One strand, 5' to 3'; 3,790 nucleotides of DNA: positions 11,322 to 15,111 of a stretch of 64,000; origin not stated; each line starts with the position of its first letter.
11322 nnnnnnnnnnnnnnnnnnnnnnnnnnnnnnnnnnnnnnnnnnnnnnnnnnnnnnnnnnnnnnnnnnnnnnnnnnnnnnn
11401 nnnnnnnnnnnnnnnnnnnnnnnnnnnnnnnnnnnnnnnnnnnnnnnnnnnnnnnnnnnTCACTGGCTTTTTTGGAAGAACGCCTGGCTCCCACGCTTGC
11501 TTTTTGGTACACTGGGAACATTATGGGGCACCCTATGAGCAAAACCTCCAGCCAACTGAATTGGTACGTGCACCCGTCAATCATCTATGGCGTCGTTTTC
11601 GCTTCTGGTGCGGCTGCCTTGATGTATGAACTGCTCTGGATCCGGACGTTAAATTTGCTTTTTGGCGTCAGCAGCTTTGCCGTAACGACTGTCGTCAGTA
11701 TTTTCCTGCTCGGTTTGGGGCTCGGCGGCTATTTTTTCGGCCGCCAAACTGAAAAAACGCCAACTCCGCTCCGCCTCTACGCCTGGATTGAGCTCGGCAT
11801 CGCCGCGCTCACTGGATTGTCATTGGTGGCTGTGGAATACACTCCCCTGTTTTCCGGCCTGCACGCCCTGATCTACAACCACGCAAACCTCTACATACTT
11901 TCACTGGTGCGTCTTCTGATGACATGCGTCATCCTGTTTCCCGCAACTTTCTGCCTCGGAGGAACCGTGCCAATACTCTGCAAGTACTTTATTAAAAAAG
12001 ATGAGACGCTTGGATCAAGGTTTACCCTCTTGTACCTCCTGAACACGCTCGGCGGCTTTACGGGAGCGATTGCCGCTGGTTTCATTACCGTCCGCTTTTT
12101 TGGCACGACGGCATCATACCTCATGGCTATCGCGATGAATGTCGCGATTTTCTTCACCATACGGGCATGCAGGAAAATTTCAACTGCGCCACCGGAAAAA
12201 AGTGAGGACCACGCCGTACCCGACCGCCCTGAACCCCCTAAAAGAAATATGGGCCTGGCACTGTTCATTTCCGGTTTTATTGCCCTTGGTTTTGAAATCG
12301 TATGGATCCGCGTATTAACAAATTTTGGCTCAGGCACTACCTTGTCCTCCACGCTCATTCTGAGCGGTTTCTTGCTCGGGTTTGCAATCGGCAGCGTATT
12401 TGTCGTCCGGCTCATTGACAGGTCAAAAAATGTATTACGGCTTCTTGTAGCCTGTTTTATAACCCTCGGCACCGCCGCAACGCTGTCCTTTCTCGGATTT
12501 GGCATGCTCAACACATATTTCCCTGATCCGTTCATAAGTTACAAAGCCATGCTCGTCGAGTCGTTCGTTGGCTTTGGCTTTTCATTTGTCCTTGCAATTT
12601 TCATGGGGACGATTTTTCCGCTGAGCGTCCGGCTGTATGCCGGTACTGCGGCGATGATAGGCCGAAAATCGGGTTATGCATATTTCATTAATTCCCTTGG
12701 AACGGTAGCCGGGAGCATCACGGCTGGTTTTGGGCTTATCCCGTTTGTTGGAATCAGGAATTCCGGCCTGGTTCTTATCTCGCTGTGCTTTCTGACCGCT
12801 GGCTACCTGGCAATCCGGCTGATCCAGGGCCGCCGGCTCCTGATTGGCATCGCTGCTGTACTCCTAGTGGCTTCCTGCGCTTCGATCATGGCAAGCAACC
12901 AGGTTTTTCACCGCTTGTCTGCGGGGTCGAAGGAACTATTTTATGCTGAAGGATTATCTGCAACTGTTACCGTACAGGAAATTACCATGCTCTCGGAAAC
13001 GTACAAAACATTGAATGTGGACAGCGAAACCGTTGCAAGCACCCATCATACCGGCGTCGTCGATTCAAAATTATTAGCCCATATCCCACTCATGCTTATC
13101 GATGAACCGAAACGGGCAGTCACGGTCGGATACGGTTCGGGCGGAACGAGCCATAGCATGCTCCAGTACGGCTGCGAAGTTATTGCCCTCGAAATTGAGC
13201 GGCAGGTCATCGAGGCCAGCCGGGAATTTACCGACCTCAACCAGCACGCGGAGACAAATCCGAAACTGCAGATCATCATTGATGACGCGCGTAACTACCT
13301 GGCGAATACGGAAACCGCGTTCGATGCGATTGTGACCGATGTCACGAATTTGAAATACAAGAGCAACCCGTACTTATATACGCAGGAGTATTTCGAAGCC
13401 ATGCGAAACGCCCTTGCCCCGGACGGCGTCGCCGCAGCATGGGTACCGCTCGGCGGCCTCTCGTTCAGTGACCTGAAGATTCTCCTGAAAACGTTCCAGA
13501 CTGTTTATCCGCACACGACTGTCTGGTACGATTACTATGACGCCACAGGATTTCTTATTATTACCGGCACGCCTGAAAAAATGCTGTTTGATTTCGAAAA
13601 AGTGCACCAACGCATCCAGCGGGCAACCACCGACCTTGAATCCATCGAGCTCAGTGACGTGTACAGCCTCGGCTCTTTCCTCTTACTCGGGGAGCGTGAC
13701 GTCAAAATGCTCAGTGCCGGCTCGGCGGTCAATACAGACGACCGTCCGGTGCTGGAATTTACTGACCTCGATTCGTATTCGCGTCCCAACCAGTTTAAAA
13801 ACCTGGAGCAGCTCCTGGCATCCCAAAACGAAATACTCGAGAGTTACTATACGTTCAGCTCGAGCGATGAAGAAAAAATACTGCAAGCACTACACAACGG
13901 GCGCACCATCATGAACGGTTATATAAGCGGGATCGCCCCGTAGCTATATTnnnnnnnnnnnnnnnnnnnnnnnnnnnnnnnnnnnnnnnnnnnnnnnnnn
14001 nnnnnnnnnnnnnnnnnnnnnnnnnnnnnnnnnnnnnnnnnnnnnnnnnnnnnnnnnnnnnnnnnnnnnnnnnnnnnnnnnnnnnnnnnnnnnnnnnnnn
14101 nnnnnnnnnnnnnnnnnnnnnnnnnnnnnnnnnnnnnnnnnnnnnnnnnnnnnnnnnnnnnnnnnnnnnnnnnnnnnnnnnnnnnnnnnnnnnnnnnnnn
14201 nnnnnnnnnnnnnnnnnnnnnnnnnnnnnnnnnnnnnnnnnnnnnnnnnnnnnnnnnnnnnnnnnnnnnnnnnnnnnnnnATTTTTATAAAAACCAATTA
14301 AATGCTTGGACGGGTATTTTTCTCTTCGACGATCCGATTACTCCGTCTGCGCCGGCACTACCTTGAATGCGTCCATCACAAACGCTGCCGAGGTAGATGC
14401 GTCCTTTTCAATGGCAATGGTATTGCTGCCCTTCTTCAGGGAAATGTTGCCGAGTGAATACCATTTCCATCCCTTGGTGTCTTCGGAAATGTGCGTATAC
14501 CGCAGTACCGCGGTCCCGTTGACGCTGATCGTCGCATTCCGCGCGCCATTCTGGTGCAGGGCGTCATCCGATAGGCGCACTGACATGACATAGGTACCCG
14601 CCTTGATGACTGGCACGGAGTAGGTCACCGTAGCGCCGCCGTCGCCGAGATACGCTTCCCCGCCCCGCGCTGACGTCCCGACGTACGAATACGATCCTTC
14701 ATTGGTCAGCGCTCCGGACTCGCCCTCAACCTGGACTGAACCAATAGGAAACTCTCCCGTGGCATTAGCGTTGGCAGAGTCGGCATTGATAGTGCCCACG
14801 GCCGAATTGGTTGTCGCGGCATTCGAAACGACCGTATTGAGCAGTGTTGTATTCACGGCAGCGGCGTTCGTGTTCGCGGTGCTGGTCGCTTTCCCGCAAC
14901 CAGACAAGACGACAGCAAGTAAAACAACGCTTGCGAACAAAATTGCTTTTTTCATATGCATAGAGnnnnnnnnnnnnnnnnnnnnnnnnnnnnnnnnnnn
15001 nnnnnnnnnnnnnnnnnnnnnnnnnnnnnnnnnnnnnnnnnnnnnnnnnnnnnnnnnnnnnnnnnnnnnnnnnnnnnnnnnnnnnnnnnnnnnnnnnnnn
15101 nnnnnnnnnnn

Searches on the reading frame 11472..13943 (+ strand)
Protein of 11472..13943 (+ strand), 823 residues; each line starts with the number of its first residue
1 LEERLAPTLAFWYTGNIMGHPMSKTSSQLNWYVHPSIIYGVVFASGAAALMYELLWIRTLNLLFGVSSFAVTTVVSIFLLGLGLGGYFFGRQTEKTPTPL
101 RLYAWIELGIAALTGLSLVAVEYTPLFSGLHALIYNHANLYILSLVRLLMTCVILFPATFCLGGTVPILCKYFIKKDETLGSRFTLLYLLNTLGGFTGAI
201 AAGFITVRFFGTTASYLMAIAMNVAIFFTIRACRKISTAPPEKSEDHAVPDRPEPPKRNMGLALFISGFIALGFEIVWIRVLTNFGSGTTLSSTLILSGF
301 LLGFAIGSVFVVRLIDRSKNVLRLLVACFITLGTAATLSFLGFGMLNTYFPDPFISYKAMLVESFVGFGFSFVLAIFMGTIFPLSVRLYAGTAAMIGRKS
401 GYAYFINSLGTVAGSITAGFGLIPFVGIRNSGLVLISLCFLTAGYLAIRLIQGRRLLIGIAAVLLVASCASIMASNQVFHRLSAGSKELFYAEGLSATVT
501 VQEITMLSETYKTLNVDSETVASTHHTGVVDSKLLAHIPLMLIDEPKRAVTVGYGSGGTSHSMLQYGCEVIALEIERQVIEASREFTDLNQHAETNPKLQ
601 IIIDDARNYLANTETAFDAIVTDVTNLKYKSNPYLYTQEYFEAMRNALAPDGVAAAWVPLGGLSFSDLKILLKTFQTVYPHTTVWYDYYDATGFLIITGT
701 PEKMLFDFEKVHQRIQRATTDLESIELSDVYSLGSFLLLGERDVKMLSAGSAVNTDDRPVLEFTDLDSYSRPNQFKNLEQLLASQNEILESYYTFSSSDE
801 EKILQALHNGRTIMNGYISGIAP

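Call 27: search_protein_families(library=pfam, proteins=[window:11472-13943:+], max_evalue=0.001)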
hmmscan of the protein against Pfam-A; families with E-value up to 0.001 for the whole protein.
window:11472-13943:+ (823 aa): 4 families
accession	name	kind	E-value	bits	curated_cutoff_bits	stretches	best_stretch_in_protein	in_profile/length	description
PF01564.23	Spermine_synth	-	1.9e-18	67.1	22.9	1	532-654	5-128/186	Spermine/spermidine synthase domain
PF07690.21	MFS_1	-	1.3e-07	31.4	33.4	1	56-414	20-346/347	Major Facilitator Superfamily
PF13649.12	Methyltransf_25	-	3.3e-05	24.9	27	1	551-652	3-97/97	Methyltransferase domain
PF08242.18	Methyltransf_12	-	0.00018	22.6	30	1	552-653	3-97/98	Methyltransferase domain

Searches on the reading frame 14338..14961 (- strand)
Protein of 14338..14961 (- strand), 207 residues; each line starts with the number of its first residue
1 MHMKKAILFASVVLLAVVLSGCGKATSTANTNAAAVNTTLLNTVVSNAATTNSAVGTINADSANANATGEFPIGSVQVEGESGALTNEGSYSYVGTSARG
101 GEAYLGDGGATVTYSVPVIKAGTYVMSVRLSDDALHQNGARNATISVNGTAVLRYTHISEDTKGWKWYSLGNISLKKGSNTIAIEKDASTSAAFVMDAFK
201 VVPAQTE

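Call 27: search_protein_families(library=pfam, proteins=[window:14338-14961:-], max_evalue=0.001)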
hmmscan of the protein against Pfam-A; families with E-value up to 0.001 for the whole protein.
window:14338-14961:- (207 aa): 3 families
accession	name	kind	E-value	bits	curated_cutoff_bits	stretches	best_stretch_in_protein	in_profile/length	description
PF25275.1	Golvesin_C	-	2.8e-08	34.3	31.6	1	89-202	22-131/132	Golvesin C-terminal domain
PF16990.11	CBM_35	-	3.2e-07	31.1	28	1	78-187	3-107/121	Carbohydrate binding module (family 35)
PF24108.1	DUF7383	-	8.5e-05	23.2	27.9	1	106-200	29-118/123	Family of unknown function (DUF7383)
